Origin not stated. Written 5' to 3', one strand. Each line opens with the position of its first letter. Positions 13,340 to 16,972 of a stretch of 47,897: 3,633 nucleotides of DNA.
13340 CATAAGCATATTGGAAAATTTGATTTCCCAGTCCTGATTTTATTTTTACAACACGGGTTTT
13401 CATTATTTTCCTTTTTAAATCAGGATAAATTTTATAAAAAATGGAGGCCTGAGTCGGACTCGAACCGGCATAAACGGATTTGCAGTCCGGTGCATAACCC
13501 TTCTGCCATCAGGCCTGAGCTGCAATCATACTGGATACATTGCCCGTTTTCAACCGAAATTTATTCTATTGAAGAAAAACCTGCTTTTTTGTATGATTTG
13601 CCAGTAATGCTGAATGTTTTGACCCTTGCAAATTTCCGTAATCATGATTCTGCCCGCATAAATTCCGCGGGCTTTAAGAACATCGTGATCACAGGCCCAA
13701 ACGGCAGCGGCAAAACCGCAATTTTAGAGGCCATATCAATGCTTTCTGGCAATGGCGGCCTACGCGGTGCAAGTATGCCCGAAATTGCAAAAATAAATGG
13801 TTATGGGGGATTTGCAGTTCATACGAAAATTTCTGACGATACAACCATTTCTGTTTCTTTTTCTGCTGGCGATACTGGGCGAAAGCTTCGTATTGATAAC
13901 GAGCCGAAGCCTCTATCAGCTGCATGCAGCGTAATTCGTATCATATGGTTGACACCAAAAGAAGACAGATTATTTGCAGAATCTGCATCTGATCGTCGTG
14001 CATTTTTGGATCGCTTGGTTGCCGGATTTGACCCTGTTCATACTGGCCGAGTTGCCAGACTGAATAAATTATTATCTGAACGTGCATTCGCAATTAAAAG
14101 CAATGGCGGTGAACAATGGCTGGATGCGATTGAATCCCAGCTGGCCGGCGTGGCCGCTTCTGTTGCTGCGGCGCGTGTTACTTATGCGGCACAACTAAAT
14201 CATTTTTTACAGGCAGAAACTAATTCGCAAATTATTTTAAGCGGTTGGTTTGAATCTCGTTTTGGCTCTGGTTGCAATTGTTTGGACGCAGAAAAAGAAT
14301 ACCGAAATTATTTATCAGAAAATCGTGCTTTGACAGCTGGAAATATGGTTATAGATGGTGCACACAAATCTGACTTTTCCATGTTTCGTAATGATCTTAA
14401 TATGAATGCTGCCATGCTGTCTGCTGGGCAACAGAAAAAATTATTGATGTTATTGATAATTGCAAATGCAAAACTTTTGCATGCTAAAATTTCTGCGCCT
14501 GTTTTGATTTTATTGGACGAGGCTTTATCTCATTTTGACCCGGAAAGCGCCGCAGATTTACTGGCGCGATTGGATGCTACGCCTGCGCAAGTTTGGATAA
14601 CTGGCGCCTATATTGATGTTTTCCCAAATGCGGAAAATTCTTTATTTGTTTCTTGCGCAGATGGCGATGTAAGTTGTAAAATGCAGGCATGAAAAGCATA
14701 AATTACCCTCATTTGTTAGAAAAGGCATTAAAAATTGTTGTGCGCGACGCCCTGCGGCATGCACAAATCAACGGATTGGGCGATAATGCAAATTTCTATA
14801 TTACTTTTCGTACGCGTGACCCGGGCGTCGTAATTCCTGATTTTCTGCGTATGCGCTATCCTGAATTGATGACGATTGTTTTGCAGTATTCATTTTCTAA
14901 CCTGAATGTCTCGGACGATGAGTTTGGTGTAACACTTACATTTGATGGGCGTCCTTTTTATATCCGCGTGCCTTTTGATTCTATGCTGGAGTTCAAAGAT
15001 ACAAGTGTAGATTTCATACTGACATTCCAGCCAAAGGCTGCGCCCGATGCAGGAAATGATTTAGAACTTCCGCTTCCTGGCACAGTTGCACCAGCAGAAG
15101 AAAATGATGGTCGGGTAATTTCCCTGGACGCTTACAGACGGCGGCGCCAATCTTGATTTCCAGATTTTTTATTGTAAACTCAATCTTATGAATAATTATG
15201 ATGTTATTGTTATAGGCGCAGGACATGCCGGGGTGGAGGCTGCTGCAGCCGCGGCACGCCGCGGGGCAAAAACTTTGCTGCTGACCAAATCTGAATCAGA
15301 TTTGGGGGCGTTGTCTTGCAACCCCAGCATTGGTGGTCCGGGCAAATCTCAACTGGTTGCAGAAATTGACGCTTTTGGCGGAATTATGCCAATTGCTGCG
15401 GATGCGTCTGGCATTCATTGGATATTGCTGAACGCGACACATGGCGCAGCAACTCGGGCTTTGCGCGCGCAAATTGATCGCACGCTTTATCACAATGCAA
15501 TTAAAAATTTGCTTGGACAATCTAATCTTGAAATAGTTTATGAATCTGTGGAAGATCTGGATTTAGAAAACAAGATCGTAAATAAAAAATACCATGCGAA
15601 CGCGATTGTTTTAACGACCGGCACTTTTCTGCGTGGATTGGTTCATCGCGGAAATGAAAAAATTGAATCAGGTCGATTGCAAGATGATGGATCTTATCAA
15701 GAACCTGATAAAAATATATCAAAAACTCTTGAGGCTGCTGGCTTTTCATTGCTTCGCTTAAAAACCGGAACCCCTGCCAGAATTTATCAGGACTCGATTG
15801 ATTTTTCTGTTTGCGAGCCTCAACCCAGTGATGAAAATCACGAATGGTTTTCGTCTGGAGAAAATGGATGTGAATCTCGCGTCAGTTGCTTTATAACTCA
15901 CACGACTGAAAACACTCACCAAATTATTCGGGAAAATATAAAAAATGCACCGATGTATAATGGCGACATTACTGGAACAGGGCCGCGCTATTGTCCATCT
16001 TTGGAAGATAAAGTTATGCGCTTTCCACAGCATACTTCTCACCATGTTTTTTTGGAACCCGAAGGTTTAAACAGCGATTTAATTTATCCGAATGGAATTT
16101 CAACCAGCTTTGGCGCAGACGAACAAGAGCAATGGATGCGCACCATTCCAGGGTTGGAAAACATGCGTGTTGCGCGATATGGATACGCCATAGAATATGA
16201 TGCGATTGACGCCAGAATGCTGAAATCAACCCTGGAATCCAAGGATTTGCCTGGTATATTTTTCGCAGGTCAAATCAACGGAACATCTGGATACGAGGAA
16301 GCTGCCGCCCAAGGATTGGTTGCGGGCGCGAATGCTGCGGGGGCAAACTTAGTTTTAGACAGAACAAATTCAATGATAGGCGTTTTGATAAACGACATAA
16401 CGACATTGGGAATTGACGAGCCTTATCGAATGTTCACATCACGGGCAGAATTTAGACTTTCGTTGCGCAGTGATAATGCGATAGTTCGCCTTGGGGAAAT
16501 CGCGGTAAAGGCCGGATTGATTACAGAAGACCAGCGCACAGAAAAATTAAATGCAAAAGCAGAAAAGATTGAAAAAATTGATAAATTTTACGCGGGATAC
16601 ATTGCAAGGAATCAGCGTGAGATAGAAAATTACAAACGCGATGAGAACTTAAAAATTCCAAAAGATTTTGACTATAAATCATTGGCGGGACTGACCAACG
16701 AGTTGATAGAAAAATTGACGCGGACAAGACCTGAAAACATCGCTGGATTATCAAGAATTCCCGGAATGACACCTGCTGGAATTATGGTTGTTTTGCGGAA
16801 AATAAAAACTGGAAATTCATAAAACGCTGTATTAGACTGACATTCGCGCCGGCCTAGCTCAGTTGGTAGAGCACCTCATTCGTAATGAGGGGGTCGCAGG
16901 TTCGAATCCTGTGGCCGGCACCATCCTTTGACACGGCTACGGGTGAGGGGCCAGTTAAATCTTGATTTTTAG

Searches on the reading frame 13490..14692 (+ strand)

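Call 33: search_protein_families(library=pfam, proteins=[window:13490-14692:+], max_evalue=0.001)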
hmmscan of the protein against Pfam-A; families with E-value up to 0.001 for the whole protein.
window:13490-14692:+ (400 aa): 8 families
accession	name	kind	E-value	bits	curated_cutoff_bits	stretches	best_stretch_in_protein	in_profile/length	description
PF02463.25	SMC_N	-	7.6e-13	48.8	40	1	41-388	2-212/220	RecF/RecN/SMC N terminal domain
PF13476.12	AAA_23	-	8.6e-10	40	27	1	44-130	2-85/201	AAA domain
PF13175.12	AAA_15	-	5.6e-07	29.9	32.1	1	40-89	1-50/374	AAA ATPase domain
PF13304.12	AAA_21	-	8.3e-06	26.5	27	1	66-87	3-24/304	AAA domain, putative AbiEii toxin, Type IV TA system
PF13555.12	AAA_29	-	1.4e-05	25.1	27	1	49-85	12-45/61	P-loop containing region of AAA domain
PF13401.12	AAA_22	-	7.5e-05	23.5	27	0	64-133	7-50/130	AAA domain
PF13558.12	SbcC_Walker_B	-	0.0002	22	27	1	305-360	28-87/90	SbcC/RAD50-like, Walker B motif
PF00005.33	ABC_tran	-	0.00053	21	25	0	63-85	12-34/137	ABC transporter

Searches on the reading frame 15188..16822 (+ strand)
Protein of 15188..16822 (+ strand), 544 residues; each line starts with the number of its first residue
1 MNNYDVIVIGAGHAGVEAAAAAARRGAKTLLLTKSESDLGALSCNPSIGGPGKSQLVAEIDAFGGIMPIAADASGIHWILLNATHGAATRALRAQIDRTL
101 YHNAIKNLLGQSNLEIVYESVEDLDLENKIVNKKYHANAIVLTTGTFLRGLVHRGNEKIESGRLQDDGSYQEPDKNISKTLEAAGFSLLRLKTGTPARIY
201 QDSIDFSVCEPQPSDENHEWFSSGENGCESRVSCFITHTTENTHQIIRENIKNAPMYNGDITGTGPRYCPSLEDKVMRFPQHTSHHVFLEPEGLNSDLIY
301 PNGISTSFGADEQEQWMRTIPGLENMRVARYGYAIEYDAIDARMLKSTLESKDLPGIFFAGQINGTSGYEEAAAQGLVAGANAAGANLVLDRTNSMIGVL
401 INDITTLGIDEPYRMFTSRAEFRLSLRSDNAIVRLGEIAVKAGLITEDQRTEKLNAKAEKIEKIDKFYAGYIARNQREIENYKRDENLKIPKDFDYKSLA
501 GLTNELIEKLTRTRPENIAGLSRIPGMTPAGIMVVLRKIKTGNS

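Call 34: search_protein_families(library=pfam, proteins=[window:15188-16822:+], max_evalue=0.001)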
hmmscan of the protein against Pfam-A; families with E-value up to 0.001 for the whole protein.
window:15188-16822:+ (544 aa): 7 families
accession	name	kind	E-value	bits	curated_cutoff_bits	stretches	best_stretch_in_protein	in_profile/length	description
PF01134.28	GIDA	-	2.6e-143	478.2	22.1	1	5-385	1-385/391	Glucose inhibited division protein A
PF13932.14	SAM_GIDA_C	-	8.9e-22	77.1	27.1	1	480-536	1-57/57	tRNA modifying enzyme MnmG/GidA C-terminal helical bundle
PF07992.20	Pyr_redox_2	-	2e-09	37.8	26.1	1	4-151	1-114/291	Pyridine nucleotide-disulphide oxidoreductase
PF12831.13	FAD_oxidored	-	1.5e-08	34.8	27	1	5-120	1-109/416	FAD dependent oxidoreductase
PF00890.30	FAD_binding_2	-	2.3e-06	27.5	20.4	1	5-38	1-34/414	FAD binding domain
PF03486.20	HI0933_like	-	4.6e-06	26.7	50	1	5-36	2-33/244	HI0933-like protein Rossmann domain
PF01266.30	DAO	-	0.0001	22.4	27.9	0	5-36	1-33/353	FAD dependent oxidoreductase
